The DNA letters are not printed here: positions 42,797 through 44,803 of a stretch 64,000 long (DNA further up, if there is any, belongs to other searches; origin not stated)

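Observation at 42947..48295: Candidate nucleotide/DNA-modification module: NodU/CmcH carbamoyltransferase with a HAD-like phosphatase, ThyX and an FAD oxidoreductase, inside a translationally coupled replication operon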

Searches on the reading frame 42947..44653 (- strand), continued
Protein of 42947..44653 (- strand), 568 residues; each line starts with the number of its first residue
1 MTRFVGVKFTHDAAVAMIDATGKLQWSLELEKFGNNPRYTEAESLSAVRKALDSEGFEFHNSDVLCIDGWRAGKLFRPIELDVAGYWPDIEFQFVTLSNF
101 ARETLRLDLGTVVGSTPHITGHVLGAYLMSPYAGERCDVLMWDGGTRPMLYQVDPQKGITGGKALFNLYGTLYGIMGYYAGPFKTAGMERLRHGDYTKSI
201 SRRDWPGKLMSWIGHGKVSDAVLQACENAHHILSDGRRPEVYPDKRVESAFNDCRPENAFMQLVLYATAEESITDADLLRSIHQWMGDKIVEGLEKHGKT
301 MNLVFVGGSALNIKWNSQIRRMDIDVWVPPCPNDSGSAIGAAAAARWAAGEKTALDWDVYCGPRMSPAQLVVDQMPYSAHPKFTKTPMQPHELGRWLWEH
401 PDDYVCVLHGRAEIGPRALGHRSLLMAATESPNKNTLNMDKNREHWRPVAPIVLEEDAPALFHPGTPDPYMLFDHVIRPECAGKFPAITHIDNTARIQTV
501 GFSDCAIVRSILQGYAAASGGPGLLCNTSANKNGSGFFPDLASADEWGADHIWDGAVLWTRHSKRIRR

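Call 89: search_protein_families(library=ncbifam, proteins=[L006:11644-12330:+, L006:12643-13113:+, L018:6797-7324:+, L021:8729-9196:+, window:42947-44653:-, L024:8383-9042:+, L020:12709-13149:+], max_evalue=0.001)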
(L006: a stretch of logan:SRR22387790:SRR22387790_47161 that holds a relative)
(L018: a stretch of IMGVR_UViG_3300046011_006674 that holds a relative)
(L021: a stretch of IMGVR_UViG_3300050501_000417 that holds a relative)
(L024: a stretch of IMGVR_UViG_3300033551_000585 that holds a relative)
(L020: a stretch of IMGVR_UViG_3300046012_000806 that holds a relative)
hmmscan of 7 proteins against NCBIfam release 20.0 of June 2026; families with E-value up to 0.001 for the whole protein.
L006:11644-12330:+ (229 aa): 207 families (the best 25 are shown)
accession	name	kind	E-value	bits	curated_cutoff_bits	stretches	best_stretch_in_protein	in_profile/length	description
NF009466.0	PRK12826.1-2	subfamily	3.5e-29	102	222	1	48-216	74-231/248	3-oxoacyl-ACP reductase FabG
NF005559.1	PRK07231.1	subfamily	7.9e-29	100.9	215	1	50-217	75-235/249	glucose 1-dehydrogenase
TIGR04316.1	dhbA_paeA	equivalog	4.6e-28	98.4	300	1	48-220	68-238/250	2,3-dihydro-2,3-dihydroxybenzoate dehydrogenase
TIGR02415.1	23BDH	subfamily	1.4e-27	96.7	304.35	1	50-216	72-238/254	acetoin reductase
NF052558.1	MBtsdlDhBudC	equivalog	1.5e-27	96.8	270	1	48-224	71-234/250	meso-2,3-butanediol dehydrogenase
NF006074.0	PRK08220.1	equivalog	1e-26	94.1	312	1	3-220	10-238/251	2,3-dihydro-2,3-dihydroxybenzoate dehydrogenase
NF004198.0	PRK05653.1-3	equivalog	4.1e-26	91.9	296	1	50-216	79-233/248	3-oxoacyl-ACP reductase FabG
TIGR01963.1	PHB_DH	subfamily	6.3e-26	91.1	307.05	1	48-222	71-243/255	3-hydroxybutyrate dehydrogenase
TIGR03971.1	SDR_subfam_1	subfamily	9.7e-26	90.7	300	1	49-225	86-262/271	mycofactocin-coupled SDR family oxidoreductase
NF005309.0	PRK06841.1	subfamily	1.1e-25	90.7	286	1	49-216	83-239/255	GolD/DthD family dehydrogenase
NF005095.0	PRK06523.1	subfamily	4.7e-25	88.6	231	1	4-222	13-248/261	oxidoreductase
NF004196.0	PRK05650.1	equivalog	2.6e-24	85.8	297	1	48-169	72-192/272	SDR family oxidoreductase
NF006123.0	PRK08267.1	equivalog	1.4e-23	83.5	261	2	53-180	76-206/261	SDR family oxidoreductase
TIGR01830.1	3oxo_ACP_reduc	equivalog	2.4e-23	83.1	297.75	1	48-217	69-226/239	3-oxoacyl-[acyl-carrier-protein] reductase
NF009464.0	PRK12824.1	subfamily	4.4e-23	82.2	269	1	44-215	69-228/245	3-oxoacyl-ACP reductase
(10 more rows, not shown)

L006:12643-13113:+ (157 aa): 0 families

L018:6797-7324:+ (176 aa): 3 families
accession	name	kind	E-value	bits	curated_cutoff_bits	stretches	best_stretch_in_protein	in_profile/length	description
NF041255.1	mycofact_MftM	equivalog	0.00015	21.2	200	1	55-103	197-243/289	mycofactocin oligosaccharide methyltransferase MftM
NF045649.1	2X_seleno_MduS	exception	0.0002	20.5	380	1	53-99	100-147/338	methyltransferase domain-containing selenoprotein MduS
NF045667.1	MTase_DVU1556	equivalog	0.0009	18.8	155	0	52-99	74-119/213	DVU_1556 family methyltransferase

L021:8729-9196:+ (156 aa): 0 families

window:42947-44653:- (568 aa): 1 family
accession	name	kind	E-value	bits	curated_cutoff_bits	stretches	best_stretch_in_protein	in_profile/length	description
NF041651.1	nodul_NodU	equivalog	1.1e-114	384.3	1000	1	3-562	2-555/556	nodulation protein NodU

L024:8383-9042:+ (220 aa): 184 families (the best 25 are shown)
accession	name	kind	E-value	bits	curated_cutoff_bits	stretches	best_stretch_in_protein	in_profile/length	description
NF005559.1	PRK07231.1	subfamily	1.7e-26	93.2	215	1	40-219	69-246/249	glucose 1-dehydrogenase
NF004198.0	PRK05653.1-3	equivalog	4e-26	92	296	1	40-219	73-245/248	3-oxoacyl-ACP reductase FabG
TIGR01830.1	3oxo_ACP_reduc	equivalog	9.1e-25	87.7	297.75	1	40-219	65-237/239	3-oxoacyl-[acyl-carrier-protein] reductase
NF009464.0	PRK12824.1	subfamily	1.2e-22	80.8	269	1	47-219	76-241/245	3-oxoacyl-ACP reductase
NF009466.0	PRK12826.1-2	subfamily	3.1e-22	79.3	222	1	40-219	70-243/248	3-oxoacyl-ACP reductase FabG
NF005067.0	PRK06484.1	equivalog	6.7e-22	77.7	713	1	47-219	79-250/524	short chain dehydrogenase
NF009384.0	PRK12743.1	equivalog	5.7e-21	74.9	264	1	33-219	66-246/258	SDR family oxidoreductase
NF005075.0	PRK06500.1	equivalog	4.7e-20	72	336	1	49-219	78-245/249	SDR family oxidoreductase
TIGR02415.1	23BDH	subfamily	4.8e-20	72.1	304.35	1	14-219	38-250/254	acetoin reductase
NF005753.0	PRK07577.1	equivalog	5.8e-20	71.8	310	1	3-219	6-231/237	SDR family oxidoreductase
NF005309.0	PRK06841.1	subfamily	8.2e-20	71.4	286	1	37-219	75-251/255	GolD/DthD family dehydrogenase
NF009093.0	PRK12429.1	subfamily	1.6e-19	70.2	258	1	40-219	71-255/259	3-hydroxybutyrate dehydrogenase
NF004199.0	PRK05653.1-4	equivalog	3.1e-19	69.5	301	1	40-219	72-244/247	3-oxoacyl-ACP reductase FabG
TIGR01963.1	PHB_DH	subfamily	8.4e-19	67.8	307.05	1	39-219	66-251/255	3-hydroxybutyrate dehydrogenase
NF005472.0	PRK07067.1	equivalog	9.2e-19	68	338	1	40-219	69-253/257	L-iditol 2-dehydrogenase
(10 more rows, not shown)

L020:12709-13149:+ (147 aa): 0 families

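Call 90: search_protein_families(library=pfam, proteins=[L006:11644-12330:+, L006:12643-13113:+, L018:6797-7324:+, L021:8729-9196:+, L025:9225-9803:+, L024:8383-9042:+, L020:12709-13149:+, L006:7308-8342:+, L006:5999-6982:+, L020:9160-9612:+], max_evalue=0.001)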
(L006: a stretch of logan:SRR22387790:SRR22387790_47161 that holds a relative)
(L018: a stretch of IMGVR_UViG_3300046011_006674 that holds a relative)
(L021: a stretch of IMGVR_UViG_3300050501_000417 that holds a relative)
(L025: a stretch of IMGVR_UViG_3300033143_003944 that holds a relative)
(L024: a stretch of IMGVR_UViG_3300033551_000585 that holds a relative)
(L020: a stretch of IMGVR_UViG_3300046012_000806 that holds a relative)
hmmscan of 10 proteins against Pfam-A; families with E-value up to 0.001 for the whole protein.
L006:11644-12330:+ (229 aa): 4 families
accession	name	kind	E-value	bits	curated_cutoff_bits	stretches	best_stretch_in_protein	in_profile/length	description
PF00106.31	adh_short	-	6.2e-35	120.9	26.6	1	49-171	71-192/195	short chain dehydrogenase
PF13561.12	adh_short_C2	-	1.6e-27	97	27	1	14-216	33-222/236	Enoyl-(Acyl carrier protein) reductase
PF01370.27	Epimerase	-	0.00024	21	20.9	1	4-143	1-159/240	NAD dependent epimerase/dehydratase family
PF08659.16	KR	-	0.00042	20.7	22.6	0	54-103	80-126/180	KR domain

L006:12643-13113:+ (157 aa): 1 family
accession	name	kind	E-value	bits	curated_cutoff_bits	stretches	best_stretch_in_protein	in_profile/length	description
PF13669.12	Glyoxalase_4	-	1.1e-06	29.4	27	1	7-113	2-96/109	Glyoxalase/Bleomycin resistance protein/Dioxygenase superfamily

L018:6797-7324:+ (176 aa): 5 families
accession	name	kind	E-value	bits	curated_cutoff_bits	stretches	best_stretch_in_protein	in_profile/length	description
PF08241.18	Methyltransf_11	-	1.8e-08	35.3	21.2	1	56-99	54-95/95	Methyltransferase domain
PF13489.12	Methyltransf_23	-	2.3e-07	31.1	27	1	14-129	14-155/164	Methyltransferase domain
PF13649.12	Methyltransf_25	-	1.9e-06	28.9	27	1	55-95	57-97/97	Methyltransferase domain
PF13847.12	Methyltransf_31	-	0.00032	20.8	27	0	80-119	90-129/145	Methyltransferase domain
PF08242.18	Methyltransf_12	-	0.00064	20.8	30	0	62-97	65-98/98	Methyltransferase domain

L021:8729-9196:+ (156 aa): 3 families
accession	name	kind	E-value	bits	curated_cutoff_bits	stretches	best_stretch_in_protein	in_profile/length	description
PF08241.18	Methyltransf_11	-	6.8e-06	27.1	21.2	1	40-85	49-92/95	Methyltransferase domain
PF13489.12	Methyltransf_23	-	1.4e-05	25.4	27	1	50-93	78-121/164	Methyltransferase domain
PF08242.18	Methyltransf_12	-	0.00056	21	30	1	42-85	53-97/98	Methyltransferase domain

L025:9225-9803:+ (193 aa): 6 families
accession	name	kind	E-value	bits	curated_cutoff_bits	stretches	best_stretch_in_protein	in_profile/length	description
PF08241.18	Methyltransf_11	-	1.2e-10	42.3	21.2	1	79-124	48-93/95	Methyltransferase domain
PF13489.12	Methyltransf_23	-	2.8e-06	27.6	27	1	78-158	68-148/164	Methyltransferase domain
PF13847.12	Methyltransf_31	-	3e-06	27.4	27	1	80-136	61-119/145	Methyltransferase domain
PF05148.21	Methyltransf_8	-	3.8e-06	27.4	27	1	79-126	110-156/219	Hypothetical methyltransferase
PF13649.12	Methyltransf_25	-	5.5e-05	24.2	27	1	78-122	51-97/97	Methyltransferase domain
PF08242.18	Methyltransf_12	-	0.00025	22.2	30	1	74-124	47-98/98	Methyltransferase domain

L024:8383-9042:+ (220 aa): 2 families
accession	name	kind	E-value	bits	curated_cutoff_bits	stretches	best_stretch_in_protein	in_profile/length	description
PF00106.31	adh_short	-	1.3e-24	87.3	26.6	1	39-164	65-193/195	short chain dehydrogenase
PF13561.12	adh_short_C2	-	2.6e-21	76.7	27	1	38-219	58-234/236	Enoyl-(Acyl carrier protein) reductase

L020:12709-13149:+ (147 aa): 0 families

L006:7308-8342:+ (345 aa): 0 families

L006:5999-6982:+ (328 aa): 1 family
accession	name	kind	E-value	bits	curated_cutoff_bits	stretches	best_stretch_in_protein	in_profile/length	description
PF02272.25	DHHA1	-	3.1e-07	31.2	25.9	1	274-319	35-84/102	DHHA1 domain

L020:9160-9612:+ (151 aa): 0 families
